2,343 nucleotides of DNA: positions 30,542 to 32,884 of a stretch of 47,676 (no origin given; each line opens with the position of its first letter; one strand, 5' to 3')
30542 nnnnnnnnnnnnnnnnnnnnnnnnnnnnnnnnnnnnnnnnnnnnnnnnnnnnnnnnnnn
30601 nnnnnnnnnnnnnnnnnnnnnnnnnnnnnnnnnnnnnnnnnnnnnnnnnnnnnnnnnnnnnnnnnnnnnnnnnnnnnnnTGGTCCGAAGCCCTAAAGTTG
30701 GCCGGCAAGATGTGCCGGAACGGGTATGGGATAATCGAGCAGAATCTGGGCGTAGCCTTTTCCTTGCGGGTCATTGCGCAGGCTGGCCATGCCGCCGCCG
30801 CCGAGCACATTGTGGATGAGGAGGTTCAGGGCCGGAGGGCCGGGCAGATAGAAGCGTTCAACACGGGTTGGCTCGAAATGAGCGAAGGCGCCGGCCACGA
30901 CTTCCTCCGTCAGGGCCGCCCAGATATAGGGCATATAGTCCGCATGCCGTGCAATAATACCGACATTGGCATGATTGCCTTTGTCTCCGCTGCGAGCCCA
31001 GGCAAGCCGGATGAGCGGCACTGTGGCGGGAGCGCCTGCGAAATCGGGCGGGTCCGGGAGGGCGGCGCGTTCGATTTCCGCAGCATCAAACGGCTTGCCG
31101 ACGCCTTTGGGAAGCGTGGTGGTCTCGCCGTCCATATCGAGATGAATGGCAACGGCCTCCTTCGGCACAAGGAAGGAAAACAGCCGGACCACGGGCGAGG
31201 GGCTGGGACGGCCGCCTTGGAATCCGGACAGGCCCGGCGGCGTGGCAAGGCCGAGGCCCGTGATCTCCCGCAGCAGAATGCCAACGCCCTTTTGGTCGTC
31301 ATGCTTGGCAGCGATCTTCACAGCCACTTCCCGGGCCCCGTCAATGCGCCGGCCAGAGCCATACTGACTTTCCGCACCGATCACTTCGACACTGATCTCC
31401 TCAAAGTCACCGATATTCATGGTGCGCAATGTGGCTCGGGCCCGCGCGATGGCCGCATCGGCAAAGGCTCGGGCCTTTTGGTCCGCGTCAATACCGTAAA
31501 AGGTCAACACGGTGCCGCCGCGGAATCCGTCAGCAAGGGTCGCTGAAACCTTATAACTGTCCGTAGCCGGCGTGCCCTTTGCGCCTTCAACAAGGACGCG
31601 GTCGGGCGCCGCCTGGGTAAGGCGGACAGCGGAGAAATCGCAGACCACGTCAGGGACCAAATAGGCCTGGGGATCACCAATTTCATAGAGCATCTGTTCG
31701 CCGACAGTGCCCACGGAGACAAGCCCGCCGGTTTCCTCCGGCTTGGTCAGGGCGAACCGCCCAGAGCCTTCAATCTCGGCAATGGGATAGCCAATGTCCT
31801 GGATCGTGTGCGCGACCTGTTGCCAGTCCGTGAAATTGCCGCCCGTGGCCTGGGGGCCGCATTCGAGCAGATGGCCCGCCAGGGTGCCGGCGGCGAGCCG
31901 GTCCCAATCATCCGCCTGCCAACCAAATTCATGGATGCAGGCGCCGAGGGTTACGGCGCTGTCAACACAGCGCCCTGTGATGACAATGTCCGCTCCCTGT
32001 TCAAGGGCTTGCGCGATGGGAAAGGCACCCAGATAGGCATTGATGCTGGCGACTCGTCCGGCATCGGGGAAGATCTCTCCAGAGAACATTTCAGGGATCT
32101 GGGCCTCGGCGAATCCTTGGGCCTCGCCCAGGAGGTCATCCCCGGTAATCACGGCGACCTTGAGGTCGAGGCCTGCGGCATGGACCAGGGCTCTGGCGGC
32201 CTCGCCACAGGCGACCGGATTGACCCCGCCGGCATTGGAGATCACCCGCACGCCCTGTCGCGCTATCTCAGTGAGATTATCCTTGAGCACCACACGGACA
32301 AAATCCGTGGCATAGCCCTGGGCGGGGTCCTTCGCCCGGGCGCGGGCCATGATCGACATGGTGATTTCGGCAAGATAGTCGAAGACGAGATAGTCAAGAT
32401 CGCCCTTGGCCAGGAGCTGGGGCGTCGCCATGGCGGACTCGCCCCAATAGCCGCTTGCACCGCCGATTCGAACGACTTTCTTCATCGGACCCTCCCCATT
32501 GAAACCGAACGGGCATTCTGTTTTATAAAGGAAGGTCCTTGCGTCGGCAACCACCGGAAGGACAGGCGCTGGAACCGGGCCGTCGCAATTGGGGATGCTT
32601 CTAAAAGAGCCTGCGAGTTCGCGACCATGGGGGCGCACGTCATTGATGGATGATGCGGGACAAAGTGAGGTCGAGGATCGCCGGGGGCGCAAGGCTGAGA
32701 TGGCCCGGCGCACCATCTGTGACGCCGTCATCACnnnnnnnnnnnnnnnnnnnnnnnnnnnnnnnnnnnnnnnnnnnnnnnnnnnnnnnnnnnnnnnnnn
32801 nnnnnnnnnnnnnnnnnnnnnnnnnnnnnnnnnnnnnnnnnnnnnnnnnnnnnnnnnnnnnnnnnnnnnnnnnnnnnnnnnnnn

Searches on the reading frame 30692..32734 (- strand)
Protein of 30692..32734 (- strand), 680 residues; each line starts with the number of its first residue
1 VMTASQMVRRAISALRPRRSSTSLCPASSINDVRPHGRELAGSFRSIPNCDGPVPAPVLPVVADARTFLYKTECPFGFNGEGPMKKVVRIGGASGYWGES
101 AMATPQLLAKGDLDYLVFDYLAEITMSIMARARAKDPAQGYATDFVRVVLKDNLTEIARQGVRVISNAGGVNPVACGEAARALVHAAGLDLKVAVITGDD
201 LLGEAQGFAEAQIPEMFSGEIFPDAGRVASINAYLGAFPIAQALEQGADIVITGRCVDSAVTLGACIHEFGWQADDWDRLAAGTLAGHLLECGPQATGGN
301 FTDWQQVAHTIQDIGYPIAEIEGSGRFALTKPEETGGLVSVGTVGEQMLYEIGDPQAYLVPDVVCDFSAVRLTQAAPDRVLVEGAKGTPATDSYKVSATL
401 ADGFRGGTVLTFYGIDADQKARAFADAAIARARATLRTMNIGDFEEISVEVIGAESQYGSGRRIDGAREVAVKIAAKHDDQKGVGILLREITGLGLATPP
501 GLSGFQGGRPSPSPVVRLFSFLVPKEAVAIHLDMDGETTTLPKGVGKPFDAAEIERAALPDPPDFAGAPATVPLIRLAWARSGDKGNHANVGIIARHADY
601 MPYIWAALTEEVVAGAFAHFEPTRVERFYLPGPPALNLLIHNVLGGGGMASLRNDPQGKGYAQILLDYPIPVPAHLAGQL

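Call 4: search_protein_families(library=pfam, proteins=[window:30692-32734:-])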
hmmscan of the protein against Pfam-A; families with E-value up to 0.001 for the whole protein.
window:30692-32734:- (680 aa): 2 families
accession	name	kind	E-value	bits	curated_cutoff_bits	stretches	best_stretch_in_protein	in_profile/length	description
PF07287.17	AtuA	-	3.1e-144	481.5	22.8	1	88-531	1-434/437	Acyclic terpene utilisation family protein AtuA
PF23544.1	AtuA_ferredoxin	-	8.3e-26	91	27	1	572-670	1-112/113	AtuA ferredoxin-like domain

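Call 15: find_homologous_proteins(query=window:30692-32485:-, max_evalue=1e-10)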
Query window:30692-32485:- (597 aa): 8000 proteins with E <= 1e-10 among 8000 candidates; the best 120 are listed.
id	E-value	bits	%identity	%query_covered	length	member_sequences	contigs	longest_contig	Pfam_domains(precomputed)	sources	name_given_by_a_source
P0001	0.0e+0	1338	100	100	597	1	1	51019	PF23544.2,PF07287.18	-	-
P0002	0.0e+0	1112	83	100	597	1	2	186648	PF23544.2,PF07287.18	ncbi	ncbi:MAG: acyclic terpene utilization AtuA family protein [Alphaproteobacteria bacterium]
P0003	0.0e+0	1010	76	100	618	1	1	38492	PF23544.2,PF07287.18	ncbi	-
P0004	6.0e-294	994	75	100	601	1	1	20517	PF23544.2,PF07287.18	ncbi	-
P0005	1.3e-281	954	73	100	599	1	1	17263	PF23544.2,PF07287.18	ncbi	-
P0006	1.0e-274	931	69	100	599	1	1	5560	PF23544.2,PF07287.18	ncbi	-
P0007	8.8e-274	928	68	100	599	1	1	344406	PF23544.2,PF07287.18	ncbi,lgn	-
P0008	9.4e-271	918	69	100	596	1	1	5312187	PF23544.2,PF07287.18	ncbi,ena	-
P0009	1.8e-269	913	69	99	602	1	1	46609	PF23544.2,PF07287.18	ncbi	-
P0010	7.5e-268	908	68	100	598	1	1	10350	PF23544.2,PF07287.18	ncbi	-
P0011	2.2e-267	906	67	100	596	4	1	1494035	PF23544.2,PF07287.18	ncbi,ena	-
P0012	2.5e-266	903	68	100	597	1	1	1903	PF23544.2,PF07287.18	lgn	-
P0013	3.0e-266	903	69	100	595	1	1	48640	PF23544.2,PF07287.18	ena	-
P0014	3.5e-266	903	66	100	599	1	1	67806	PF23544.2,PF07287.18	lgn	-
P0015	3.9e-265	899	67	100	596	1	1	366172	PF23544.2,PF07287.18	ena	-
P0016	4.4e-265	899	69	100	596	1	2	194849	PF23544.2,PF07287.18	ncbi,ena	-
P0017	7.5e-265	898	68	97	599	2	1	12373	PF23544.2,PF07287.18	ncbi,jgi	jgi:hypothetical protein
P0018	2.5e-264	896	68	99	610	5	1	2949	PF23544.2,PF07287.18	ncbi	ncbi:MAG: acyclic terpene utilization AtuA family protein [Candidatus Binatia bacterium]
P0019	8.5e-264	895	68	100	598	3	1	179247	PF23544.2,PF07287.18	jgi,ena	-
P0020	6.3e-263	892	67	100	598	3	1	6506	PF23544.2,PF07287.18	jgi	jgi:hypothetical protein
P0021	1.6e-262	890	67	100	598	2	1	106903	PF23544.2,PF07287.18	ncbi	-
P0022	1.7e-262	890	67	99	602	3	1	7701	PF23544.2,PF07287.18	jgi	-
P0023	2.2e-261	887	68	100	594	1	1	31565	PF23544.2,PF07287.18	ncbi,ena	-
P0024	5.2e-261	885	67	99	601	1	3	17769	PF23544.2,PF07287.18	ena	-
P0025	7.4e-261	885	68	99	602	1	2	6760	PF23544.2,PF07287.18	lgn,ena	-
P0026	1.1e-260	884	65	100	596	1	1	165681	PF23544.2,PF07287.18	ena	-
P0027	1.1e-260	884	66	99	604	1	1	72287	PF23544.2,PF07287.18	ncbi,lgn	ncbi:MAG: acyclic terpene utilization AtuA family protein [Parvibaculum sp.]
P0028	1.1e-260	884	66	100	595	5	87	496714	PF23544.2,PF07287.18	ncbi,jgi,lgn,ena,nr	ncbi:MAG: DUF1446 domain-containing protein [Rhodospirillaceae bacterium]|jgi:hypothetical protein|n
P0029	2.0e-260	884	66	100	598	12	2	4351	PF23544.2,PF07287.18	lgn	-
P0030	1.1e-259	881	67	99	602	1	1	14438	PF23544.2,PF07287.18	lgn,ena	-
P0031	1.2e-259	881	67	99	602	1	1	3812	PF23544.2,PF07287.18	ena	-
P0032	1.2e-259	881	67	99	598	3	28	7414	PF23544.2,PF07287.18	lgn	-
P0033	1.3e-259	881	67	100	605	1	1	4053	PF23544.2,PF07287.18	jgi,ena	-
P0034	1.3e-259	881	66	100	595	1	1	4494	PF23544.2,PF07287.18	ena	-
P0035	2.0e-259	880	67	100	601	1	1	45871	PF23544.2,PF07287.18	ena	-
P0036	3.8e-259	879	68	100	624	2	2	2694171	PF23544.2,PF07287.18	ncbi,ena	-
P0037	7.8e-259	878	67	99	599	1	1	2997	PF23544.2,PF07287.18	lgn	-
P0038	9.7e-259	878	68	99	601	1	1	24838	PF23544.2,PF07287.18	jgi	-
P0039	1.2e-258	878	68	99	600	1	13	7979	PF23544.2,PF07287.18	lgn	-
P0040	1.6e-258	877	68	99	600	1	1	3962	PF23544.2,PF07287.18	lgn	-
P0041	1.7e-258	877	67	99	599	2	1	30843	PF23544.2,PF07287.18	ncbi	-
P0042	2.4e-258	877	67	100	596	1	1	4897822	PF23544.2,PF07287.18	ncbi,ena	-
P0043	2.6e-258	877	67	100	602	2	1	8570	PF23544.2,PF07287.18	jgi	jgi:hypothetical protein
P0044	2.7e-258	876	66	99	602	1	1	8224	PF23544.2,PF07287.18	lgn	-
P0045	3.1e-258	876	66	99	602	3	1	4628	PF23544.2,PF07287.18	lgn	-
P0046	4.5e-258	876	66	99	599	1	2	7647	PF23544.2,PF07287.18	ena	-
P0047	5.0e-258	876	66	99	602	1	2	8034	PF23544.2,PF07287.18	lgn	-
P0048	6.5e-258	875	66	99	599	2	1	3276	PF23544.2,PF07287.18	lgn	-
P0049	6.5e-258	875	66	99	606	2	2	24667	PF23544.2,PF07287.18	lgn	-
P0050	8.3e-258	875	66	99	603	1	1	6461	PF23544.2,PF07287.18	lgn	-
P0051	1.2e-257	874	67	99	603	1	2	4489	PF23544.2,PF07287.18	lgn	-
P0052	1.6e-257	874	65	99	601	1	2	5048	PF23544.2,PF07287.18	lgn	-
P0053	1.8e-257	874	66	99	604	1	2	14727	PF23544.2,PF07287.18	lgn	-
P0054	1.9e-257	874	67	99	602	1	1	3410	PF23544.2,PF07287.18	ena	-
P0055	1.9e-257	874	66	99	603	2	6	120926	PF23544.2,PF07287.18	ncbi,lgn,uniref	ncbi:acyclic terpene utilization AtuA family protein [Parvibaculum sp.]|uniref:acyclic terpene utili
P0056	2.0e-257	874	66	100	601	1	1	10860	PF23544.2,PF07287.18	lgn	-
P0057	2.2e-257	873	66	99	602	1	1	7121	PF23544.2,PF07287.18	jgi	jgi:hypothetical protein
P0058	2.2e-257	873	66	99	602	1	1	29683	PF23544.2,PF07287.18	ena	-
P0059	4.4e-257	872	66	99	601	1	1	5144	PF23544.2,PF07287.18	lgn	-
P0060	4.8e-257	872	66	100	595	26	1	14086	PF23544.2,PF07287.18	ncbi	-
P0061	5.1e-257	872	66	99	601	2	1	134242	PF23544.2,PF07287.18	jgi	-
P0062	5.9e-257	872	67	100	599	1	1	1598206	PF23544.2,PF07287.18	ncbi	-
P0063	6.7e-257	872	66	99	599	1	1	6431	PF23544.2,PF07287.18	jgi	-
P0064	7.1e-257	872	66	99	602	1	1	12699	PF23544.2,PF07287.18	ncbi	-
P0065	7.7e-257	872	66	99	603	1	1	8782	PF23544.2,PF07287.18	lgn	-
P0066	8.6e-257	872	66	99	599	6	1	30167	PF23544.2,PF07287.18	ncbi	-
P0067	1.1e-256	871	65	99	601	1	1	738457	PF23544.2,PF07287.18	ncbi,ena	-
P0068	2.3e-256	870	66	99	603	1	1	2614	PF23544.2,PF07287.18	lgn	-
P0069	2.7e-256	870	66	100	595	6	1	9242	PF23544.2,PF07287.18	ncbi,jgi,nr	ncbi:MAG: DUF1446 domain-containing protein [Alphaproteobacteria bacterium]|jgi:hypothetical protein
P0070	2.7e-256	870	66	99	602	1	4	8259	PF23544.2,PF07287.18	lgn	-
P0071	3.1e-256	870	67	99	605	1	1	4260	PF23544.2,PF07287.18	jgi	jgi:hypothetical protein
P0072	6.5e-256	869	66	99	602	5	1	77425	PF23544.2,PF07287.18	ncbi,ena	-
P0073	6.9e-256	869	67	100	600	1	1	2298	PF23544.2,PF07287.18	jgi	jgi:hypothetical protein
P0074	8.3e-256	868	67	99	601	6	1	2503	PF23544.2,PF07287.18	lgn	-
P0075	9.4e-256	868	67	99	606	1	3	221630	PF23544.2,PF07287.18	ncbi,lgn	-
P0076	1.2e-255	868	67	100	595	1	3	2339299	PF23544.2,PF07287.18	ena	-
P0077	1.6e-255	867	66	99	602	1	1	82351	PF23544.2,PF07287.18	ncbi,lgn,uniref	ncbi:MAG: acyclic terpene utilization AtuA family protein [Parvibaculum sp.]|uniref:acyclic terpene 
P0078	1.7e-255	867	66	100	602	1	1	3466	PF23544.2,PF07287.18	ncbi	-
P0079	1.9e-255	867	65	100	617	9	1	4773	PF23544.2,PF07287.18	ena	-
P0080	1.9e-255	867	67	99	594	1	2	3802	PF23544.2,PF07287.18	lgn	-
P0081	1.9e-255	867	66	99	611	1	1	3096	PF23544.2,PF07287.18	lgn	-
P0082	2.2e-255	867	67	99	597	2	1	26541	PF23544.2,PF07287.18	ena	-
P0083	2.2e-255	867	65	99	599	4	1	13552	PF23544.2,PF07287.18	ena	-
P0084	2.9e-255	866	65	99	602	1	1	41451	PF23544.2,PF07287.18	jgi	jgi:hypothetical protein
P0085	2.9e-255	866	66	99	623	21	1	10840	PF23544.2,PF07287.18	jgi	-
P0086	3.0e-255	866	65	98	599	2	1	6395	PF23544.2,PF07287.18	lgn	-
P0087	4.0e-255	866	65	99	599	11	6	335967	PF23544.2,PF07287.18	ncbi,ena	-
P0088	5.8e-255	865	67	98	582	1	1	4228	PF23544.2,PF07287.18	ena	-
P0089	6.7e-255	865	67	100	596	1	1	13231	PF23544.2,PF07287.18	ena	-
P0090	9.7e-255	865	65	100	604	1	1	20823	PF23544.2,PF07287.18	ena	-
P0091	1.2e-254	864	66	100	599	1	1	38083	PF23544.2,PF07287.18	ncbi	-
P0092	1.8e-254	864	65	100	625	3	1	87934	PF23544.2,PF07287.18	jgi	jgi:Acyclic terpene utilisation family protein AtuA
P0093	1.9e-254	864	65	99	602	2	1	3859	PF23544.2,PF07287.18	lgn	-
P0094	2.8e-254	863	65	99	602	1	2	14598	PF23544.2,PF07287.18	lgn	-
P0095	3.3e-254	863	66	100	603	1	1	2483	PF23544.2,PF07287.18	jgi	jgi:hypothetical protein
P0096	3.6e-254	863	65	99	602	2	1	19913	PF23544.2,PF07287.18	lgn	-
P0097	3.8e-254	863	65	99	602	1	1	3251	PF23544.2,PF07287.18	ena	-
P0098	6.3e-254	862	65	99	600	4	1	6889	PF23544.2,PF07287.18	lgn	-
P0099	6.9e-254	862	66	99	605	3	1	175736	PF23544.2,PF07287.18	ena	-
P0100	1.0e-253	861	65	100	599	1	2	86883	PF23544.2,PF07287.18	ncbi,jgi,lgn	ncbi:MAG: hypothetical protein ACI8TX_000118 [Hyphomicrobiaceae bacterium]|jgi:hypothetical protein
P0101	1.0e-253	861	65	100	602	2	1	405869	PF23544.2,PF07287.18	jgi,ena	-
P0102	1.4e-253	861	66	99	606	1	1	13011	PF23544.2,PF07287.18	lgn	-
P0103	1.8e-253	861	66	99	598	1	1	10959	PF23544.2,PF07287.18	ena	-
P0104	4.1e-253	859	67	100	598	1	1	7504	PF23544.2,PF07287.18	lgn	-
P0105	4.3e-253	859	66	100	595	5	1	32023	PF23544.2,PF07287.18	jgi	jgi:hypothetical protein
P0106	5.1e-253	859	65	99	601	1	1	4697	PF23544.2,PF07287.18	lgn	-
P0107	5.4e-253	859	66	99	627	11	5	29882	PF23544.2,PF07287.18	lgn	-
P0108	7.8e-253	858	65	99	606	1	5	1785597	PF23544.2,PF07287.18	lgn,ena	-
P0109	8.5e-253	858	65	99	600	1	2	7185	PF23544.2,PF07287.18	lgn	-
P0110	1.1e-252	858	65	100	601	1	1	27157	PF23544.2,PF07287.18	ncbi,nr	ncbi:MAG: DUF1446 domain-containing protein [Aquisalinus sp.]|nr:DUF1446 domain-containing protein [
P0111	1.2e-252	858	64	99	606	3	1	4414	PF23544.2,PF07287.18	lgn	-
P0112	1.7e-252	857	64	100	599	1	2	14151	PF23544.2,PF07287.18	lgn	-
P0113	1.9e-252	857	65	99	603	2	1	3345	PF23544.2,PF07287.18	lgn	-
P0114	2.8e-252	857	67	99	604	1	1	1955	PF23544.2,PF07287.18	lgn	-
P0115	4.5e-252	856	66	99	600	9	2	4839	PF23544.2,PF07287.18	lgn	-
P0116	5.2e-252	856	66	99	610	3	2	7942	PF23544.2,PF07287.18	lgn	-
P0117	5.3e-252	856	64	99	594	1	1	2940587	PF23544.2,PF07287.18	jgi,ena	-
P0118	7.8e-252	855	64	100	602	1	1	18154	PF23544.2,PF07287.18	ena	-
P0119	8.2e-252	855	64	100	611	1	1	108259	PF23544.2,PF07287.18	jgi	jgi:hypothetical protein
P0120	8.2e-252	855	66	100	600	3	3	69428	PF23544.2,PF07287.18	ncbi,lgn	-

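Call 17: find_related_loci(query=A1, collection=genome_contigs, flank=10000)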
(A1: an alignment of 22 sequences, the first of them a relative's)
Query A1 (597 aa) in genome_contigs; peptide patterns used: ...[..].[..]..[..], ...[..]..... (x = any residue, [..] = any of these).
600 stretches matched a pattern (row limit reached: there are more); 594 encode a relative of the query (tblastn E <= 1e-3); the best 80 are kept; 80 distinct loci.
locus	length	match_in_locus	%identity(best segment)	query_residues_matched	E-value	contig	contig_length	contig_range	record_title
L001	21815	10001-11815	65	2-597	0e+0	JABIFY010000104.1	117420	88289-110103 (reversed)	MAG: Alphaproteobacteria bacterium isolate SI053_bin31 k141_804663, whole genome shotgun sequence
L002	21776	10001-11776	66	3-597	0e+0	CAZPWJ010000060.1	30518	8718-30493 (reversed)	MAG TPA_asm: uncultured Rhodospirillaceae bacterium isolate SRP200020_co5_209 genome assembly, contig: NODE_2245_length_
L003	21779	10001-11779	67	3-594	0e+0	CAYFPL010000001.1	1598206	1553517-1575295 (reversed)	MAG TPA_asm: uncultured Rhodospirillaceae bacterium isolate ERP019367_co1_99 genome assembly, contig: NODE_1_length_1598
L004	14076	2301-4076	66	3-597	0e+0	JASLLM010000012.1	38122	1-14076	MAG: Alphaproteobacteria bacterium isolate Arabian10_MAG_24 NODE_12_length_38122_cov_11.266211, whole genome shotgun seq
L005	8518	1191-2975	65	3-593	0e+0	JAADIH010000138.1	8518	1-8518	MAG: Alphaproteobacteria bacterium isolate M_MetaBat.34 contig-127_24214, whole genome shotgun sequence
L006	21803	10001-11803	64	2-597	0e+0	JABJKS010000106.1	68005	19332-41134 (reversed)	MAG: Rhodospirillaceae bacterium isolate SI074_bin97 k141_1641869, whole genome shotgun sequence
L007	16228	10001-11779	66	1-594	0e+0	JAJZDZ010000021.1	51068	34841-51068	MAG: Proteobacteria bacterium isolate JA6.bin32 NODE_447_length_51068_cov_6.411201, whole genome shotgun sequence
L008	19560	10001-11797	63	2-597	0e+0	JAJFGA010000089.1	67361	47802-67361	MAG: Marinicaulis sp. isolate OFTM25 OFTM25_88, whole genome shotgun sequence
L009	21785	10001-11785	64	2-593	0e+0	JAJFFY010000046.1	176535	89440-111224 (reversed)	MAG: Marinicaulis sp. isolate OFTM16 OFTM16_45, whole genome shotgun sequence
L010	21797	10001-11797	64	3-597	0e+0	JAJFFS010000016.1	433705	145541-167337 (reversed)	MAG: Robiginitomaculum sp. isolate OFTM333 OFTM333_15, whole genome shotgun sequence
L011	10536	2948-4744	63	2-597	0e+0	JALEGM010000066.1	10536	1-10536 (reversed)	MAG: Aquisalinus sp. isolate CC_bin13 k97_52660, whole genome shotgun sequence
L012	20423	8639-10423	64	2-593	0e+0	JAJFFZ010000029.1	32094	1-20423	MAG: Marinicaulis sp. isolate OFTM183 OFTM183_28, whole genome shotgun sequence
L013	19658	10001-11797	63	2-597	0e+0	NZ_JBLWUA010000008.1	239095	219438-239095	MAG: Parasphingorhabdus sp. isolate EA08-07 A08maxbin.015RE.5K@8, whole genome shotgun sequence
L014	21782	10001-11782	63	2-594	0e+0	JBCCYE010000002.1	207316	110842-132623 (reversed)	MAG: Pseudomonadota bacterium isolate P01_F01_bin.144 k141_418854_length_207316_cov_21.5892, whole genome shotgun sequen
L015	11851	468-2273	61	1-597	0e+0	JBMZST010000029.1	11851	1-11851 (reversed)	MAG: Porticoccaceae bacterium isolate ME_XS_2302_7_bin_36 ME_XS_2302_7_bin_36_28, whole genome shotgun sequence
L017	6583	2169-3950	63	3-597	0e+0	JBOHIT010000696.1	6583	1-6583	MAG: Bradyrhizobium sp. isolate H1-B2_metawrap_bin.10 k127_153614, whole genome shotgun sequence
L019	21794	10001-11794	62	1-597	0e+0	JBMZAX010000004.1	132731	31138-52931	MAG: Parvibaculales bacterium isolate ME_XS_2206_bin_23 ME_XS_2206_bin_23_3, whole genome shotgun sequence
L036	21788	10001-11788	61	1-597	0e+0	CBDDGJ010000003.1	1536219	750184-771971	MAG: Parvibaculaceae bacterium isolate 75ab7c84-7276-4656-8393-95c2bd09dc1a genome assembly, contig: contig_3, whole gen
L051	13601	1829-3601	59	3-593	0e+0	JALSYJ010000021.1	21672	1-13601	MAG: Robiginitomaculum sp. isolate S012_metabat1_scaf2bin.002 S012_NODE_1171_length_21672_cov_5.509538, whole genome sho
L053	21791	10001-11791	59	1-597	0e+0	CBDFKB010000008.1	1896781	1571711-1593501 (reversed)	MAG: Rhizobiaceae bacterium isolate bdc0ae03-f3d7-40f0-af1f-13b8e390d0c7 genome assembly, contig: contig_8, whole genome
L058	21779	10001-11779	60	1-597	0e+0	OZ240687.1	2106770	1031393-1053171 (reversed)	MAG: Parvibaculaceae bacterium isolate 662e6709-cd84-489e-a67f-68ebe3b18f4b genome assembly, chromosome: 1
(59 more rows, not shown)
